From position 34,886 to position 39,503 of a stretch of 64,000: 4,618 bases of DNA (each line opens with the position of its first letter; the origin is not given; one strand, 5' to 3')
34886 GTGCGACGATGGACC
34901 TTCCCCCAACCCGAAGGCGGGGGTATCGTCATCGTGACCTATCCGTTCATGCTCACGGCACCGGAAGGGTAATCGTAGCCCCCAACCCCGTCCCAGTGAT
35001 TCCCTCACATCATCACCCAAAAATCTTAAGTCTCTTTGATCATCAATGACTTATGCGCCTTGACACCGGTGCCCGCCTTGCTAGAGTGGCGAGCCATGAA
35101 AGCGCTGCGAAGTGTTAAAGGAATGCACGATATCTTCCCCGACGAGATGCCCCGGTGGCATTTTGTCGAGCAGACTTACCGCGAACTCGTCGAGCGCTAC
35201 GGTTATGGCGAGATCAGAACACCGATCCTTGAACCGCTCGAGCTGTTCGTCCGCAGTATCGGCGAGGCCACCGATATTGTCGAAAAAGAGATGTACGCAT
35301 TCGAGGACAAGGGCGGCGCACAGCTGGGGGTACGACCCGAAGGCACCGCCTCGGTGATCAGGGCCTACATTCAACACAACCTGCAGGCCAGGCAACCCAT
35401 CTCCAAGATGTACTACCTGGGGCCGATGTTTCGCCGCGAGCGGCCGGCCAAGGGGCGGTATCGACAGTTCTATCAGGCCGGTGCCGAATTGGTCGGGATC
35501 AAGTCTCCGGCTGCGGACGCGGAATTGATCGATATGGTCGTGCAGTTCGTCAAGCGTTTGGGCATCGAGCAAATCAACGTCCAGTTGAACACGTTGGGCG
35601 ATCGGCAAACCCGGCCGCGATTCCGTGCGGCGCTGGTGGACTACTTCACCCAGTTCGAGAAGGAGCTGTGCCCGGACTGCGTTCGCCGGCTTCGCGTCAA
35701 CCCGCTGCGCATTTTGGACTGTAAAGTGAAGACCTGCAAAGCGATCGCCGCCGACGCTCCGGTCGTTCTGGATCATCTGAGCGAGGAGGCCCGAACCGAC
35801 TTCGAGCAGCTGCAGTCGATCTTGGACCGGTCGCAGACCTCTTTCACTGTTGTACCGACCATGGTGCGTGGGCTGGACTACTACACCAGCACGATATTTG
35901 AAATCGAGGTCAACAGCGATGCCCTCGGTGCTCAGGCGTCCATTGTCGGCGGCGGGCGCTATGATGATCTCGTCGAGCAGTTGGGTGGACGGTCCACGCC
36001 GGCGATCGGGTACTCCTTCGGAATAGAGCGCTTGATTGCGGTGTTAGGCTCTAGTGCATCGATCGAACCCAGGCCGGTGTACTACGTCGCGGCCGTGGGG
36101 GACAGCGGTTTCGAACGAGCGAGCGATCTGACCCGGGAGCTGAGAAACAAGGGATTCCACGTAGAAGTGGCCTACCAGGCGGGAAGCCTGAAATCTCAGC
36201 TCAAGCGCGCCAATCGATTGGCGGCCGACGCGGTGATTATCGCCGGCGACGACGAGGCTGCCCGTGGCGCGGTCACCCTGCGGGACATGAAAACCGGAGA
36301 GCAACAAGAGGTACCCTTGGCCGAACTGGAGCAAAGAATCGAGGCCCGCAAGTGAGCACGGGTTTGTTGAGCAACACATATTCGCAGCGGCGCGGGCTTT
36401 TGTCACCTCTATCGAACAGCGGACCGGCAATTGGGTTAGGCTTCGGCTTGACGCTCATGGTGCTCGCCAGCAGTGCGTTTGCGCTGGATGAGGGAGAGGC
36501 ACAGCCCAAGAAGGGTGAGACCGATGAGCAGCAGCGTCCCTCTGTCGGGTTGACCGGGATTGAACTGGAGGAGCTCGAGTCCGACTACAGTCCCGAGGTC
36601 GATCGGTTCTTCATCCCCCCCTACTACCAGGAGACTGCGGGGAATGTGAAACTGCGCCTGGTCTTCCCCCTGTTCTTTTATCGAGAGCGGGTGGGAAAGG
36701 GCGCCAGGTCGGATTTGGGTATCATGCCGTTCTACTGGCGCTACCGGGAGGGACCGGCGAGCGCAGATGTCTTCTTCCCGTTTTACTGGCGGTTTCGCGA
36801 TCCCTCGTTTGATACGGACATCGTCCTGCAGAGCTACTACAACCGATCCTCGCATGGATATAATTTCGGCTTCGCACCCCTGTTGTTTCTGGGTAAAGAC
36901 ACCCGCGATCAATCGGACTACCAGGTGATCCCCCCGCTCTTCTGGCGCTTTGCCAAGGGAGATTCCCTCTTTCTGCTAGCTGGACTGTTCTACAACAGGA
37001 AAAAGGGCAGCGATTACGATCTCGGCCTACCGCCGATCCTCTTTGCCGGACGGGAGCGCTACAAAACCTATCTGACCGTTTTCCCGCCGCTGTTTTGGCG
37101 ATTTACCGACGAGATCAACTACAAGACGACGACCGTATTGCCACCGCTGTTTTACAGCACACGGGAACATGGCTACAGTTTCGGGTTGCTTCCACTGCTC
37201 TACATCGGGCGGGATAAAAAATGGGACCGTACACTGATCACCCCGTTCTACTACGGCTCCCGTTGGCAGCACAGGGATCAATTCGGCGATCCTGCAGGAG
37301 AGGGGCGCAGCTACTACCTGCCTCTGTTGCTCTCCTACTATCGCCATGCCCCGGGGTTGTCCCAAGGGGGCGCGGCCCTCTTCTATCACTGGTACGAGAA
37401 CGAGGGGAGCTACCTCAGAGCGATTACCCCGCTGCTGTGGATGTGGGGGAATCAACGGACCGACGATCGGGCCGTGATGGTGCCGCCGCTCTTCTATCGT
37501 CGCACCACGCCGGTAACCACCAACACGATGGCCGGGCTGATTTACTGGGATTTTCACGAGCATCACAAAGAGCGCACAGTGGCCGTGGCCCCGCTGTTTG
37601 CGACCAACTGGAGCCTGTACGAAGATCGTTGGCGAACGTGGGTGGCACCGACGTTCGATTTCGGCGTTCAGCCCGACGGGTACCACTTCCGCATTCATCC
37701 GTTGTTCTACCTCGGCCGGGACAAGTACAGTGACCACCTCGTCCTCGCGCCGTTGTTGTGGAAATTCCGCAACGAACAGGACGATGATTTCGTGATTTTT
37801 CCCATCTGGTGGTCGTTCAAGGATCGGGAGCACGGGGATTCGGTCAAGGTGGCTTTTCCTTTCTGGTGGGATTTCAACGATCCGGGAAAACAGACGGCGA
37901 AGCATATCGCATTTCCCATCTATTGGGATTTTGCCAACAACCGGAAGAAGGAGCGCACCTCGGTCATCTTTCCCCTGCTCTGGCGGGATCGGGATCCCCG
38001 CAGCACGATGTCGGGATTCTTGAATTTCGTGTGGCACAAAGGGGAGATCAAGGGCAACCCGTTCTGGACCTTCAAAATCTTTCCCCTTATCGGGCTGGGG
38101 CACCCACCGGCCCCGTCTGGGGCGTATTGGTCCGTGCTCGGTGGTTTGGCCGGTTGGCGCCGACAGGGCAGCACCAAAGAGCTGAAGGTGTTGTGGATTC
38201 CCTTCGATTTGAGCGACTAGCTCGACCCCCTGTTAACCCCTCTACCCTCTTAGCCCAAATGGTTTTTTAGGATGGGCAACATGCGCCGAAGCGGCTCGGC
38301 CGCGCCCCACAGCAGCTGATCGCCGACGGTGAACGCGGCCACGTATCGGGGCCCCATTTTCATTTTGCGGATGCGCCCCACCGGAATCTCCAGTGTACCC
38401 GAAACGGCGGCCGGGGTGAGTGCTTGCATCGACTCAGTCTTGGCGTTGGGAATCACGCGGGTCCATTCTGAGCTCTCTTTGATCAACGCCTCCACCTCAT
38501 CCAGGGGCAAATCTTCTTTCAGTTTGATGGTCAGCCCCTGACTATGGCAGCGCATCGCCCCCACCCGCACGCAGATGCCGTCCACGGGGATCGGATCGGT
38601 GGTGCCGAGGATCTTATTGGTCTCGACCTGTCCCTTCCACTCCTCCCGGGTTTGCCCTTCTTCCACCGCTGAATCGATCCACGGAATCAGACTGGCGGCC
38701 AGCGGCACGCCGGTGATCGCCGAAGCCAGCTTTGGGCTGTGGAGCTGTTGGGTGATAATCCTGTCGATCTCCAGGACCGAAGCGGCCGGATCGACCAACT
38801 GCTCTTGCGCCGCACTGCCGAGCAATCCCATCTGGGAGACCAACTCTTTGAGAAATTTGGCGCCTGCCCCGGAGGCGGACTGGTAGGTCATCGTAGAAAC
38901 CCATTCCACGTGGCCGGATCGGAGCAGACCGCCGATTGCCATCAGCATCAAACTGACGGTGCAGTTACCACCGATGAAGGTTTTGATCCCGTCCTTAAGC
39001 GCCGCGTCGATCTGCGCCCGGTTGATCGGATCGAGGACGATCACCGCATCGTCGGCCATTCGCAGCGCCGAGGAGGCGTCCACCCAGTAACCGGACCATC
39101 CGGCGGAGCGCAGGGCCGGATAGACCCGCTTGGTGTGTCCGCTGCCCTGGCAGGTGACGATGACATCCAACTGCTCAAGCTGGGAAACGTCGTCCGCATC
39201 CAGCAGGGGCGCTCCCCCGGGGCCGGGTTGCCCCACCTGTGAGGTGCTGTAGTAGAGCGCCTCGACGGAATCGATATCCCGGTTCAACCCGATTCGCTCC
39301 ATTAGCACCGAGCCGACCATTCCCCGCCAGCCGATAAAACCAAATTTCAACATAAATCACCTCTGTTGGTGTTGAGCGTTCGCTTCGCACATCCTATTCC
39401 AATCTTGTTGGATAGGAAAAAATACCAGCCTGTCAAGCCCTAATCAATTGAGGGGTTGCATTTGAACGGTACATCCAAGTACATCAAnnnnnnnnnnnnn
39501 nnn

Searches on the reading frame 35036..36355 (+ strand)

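Call 78: search_protein_families(library=pfam, proteins=[window:35036-36355:+], max_evalue=0.00001)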
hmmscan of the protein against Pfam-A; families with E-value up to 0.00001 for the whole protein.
window:35036-36355:+ (439 aa): 3 families
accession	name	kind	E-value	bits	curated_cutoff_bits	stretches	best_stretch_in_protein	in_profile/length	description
PF13393.11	tRNA-synt_His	-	3e-49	168.4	25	1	29-333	1-308/308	Histidyl-tRNA synthetase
PF03129.25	HGTP_anticodon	-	4.5e-16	59.2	21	1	351-437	4-93/94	Anticodon binding domain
PF00587.30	tRNA-synt_2b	-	6.5e-14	52.8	29.3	1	87-337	1-175/179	tRNA synthetase class II core domain (G, H, P, S and T)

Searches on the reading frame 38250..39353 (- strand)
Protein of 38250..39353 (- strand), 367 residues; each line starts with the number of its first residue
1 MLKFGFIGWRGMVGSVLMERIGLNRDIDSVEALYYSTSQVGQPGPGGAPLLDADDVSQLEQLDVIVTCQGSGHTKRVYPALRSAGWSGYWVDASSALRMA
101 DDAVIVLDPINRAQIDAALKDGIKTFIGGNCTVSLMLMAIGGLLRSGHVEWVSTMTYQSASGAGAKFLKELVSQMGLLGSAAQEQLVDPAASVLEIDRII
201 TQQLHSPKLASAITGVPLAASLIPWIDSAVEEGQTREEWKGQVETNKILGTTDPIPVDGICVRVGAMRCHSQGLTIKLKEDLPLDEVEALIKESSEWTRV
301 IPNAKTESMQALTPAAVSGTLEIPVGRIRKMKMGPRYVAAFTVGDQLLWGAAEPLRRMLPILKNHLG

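Call 78: search_protein_families(library=pfam, proteins=[window:38250-39353:-], max_evalue=0.00001)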
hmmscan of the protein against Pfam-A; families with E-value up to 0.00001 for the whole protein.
window:38250-39353:- (367 aa): 2 families
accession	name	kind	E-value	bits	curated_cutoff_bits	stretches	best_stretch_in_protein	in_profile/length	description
PF02774.23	Semialdhyde_dhC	-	1.1e-44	153.2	26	1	143-349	4-184/184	Semialdehyde dehydrogenase, dimerisation domain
PF01118.30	Semialdhyde_dh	-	1.2e-19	71.3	26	1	5-117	3-120/121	Semialdehyde dehydrogenase, NAD binding domain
